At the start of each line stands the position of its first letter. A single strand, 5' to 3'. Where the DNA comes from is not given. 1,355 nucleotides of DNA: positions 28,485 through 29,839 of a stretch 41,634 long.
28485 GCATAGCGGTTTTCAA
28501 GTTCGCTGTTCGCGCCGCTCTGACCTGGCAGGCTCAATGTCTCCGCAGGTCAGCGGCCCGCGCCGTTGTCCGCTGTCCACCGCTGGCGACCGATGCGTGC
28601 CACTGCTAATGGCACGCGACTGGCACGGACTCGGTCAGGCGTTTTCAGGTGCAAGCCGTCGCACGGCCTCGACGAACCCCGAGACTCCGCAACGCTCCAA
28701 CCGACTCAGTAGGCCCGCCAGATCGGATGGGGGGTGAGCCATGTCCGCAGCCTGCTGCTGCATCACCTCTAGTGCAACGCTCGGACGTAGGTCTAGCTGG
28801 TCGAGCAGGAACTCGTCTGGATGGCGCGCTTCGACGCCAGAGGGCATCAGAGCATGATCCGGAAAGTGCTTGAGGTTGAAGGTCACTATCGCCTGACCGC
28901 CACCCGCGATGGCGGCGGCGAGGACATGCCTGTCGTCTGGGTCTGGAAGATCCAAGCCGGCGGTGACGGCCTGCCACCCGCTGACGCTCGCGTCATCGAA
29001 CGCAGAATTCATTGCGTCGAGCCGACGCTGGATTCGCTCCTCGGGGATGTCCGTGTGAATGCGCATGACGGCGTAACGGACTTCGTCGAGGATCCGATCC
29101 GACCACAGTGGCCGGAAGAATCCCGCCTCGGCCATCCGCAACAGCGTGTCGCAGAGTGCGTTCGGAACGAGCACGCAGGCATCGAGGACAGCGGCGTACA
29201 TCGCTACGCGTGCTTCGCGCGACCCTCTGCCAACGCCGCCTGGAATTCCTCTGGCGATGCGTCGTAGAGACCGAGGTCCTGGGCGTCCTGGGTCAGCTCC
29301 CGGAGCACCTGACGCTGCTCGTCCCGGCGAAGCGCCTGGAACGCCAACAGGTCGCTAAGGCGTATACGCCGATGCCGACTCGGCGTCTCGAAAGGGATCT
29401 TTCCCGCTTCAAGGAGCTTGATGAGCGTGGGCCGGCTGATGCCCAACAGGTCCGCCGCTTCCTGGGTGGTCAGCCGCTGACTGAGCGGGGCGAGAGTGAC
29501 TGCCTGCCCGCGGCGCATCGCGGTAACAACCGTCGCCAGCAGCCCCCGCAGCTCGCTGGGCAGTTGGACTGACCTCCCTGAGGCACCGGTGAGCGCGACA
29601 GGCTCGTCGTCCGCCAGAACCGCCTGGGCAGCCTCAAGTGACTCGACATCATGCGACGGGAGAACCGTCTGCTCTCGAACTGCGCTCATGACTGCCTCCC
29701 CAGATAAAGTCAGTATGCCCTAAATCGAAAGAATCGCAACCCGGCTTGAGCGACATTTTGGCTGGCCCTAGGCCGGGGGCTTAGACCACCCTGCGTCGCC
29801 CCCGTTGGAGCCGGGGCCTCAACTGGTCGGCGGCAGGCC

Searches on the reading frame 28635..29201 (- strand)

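Call 4: search_protein_families(library=pfam, proteins=[window:28635-29201:-], max_evalue=0.01)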
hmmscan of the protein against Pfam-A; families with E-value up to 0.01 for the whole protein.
window:28635-29201:- (188 aa): 1 family
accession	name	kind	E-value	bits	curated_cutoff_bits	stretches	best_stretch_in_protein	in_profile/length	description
PF13470.12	PIN_3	-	3.2e-13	50.9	27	1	4-110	2-114/115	PIN domain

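Call 5: search_protein_families(library=padloc, proteins=[window:28635-29201:-], max_evalue=0.01)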
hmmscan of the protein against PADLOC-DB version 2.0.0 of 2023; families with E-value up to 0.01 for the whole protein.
window:28635-29201:- (188 aa): 0 families

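Call 6: search_protein_families(library=ncbifam, proteins=[window:28635-29201:-], max_evalue=0.01)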
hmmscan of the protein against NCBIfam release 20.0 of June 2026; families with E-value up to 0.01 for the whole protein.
window:28635-29201:- (188 aa): 1 family
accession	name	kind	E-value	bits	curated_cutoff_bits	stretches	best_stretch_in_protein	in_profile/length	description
NF046100.1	RSP_2648_fam_PIN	equivalog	1.3e-42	145.7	170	1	4-156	1-152/177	RSP_2648 family PIN domain-containing protein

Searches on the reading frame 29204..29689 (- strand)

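Call 4: search_protein_families(library=pfam, proteins=[window:29204-29689:-], max_evalue=0.01)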
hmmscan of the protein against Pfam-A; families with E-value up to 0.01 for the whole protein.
window:29204-29689:- (161 aa): 4 families
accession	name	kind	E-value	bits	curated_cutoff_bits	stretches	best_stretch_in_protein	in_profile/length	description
PF12728.13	HTH_17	-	2.3e-13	50.6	27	1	73-118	2-47/51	Helix-turn-helix domain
PF00376.29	MerR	-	9.6e-05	22.6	28.2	1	74-108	1-37/38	MerR family regulatory protein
PF13384.12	HTH_23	-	0.00031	20.9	24.6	1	58-91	5-36/50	Homeodomain-like domain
PF02954.25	HTH_8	-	0.0062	16.7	22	0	76-91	22-37/42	Bacterial regulatory protein, Fis family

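Call 5: search_protein_families(library=padloc, proteins=[window:29204-29689:-], max_evalue=0.01)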
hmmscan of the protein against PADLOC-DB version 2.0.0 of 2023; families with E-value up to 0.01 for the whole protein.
window:29204-29689:- (161 aa): 1 family
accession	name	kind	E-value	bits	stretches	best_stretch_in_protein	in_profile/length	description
PDLC04133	mad1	-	2.2e-10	38.6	1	70-120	3-53/60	mads_1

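Call 6: search_protein_families(library=ncbifam, proteins=[window:29204-29689:-], max_evalue=0.01)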
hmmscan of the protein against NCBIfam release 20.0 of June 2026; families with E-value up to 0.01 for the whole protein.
window:29204-29689:- (161 aa): 1 family
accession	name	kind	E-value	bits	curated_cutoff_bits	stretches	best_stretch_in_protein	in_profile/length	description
TIGR01764.1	excise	domain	4.2e-13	49.4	28.8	1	73-117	2-46/49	excisionase family DNA-binding protein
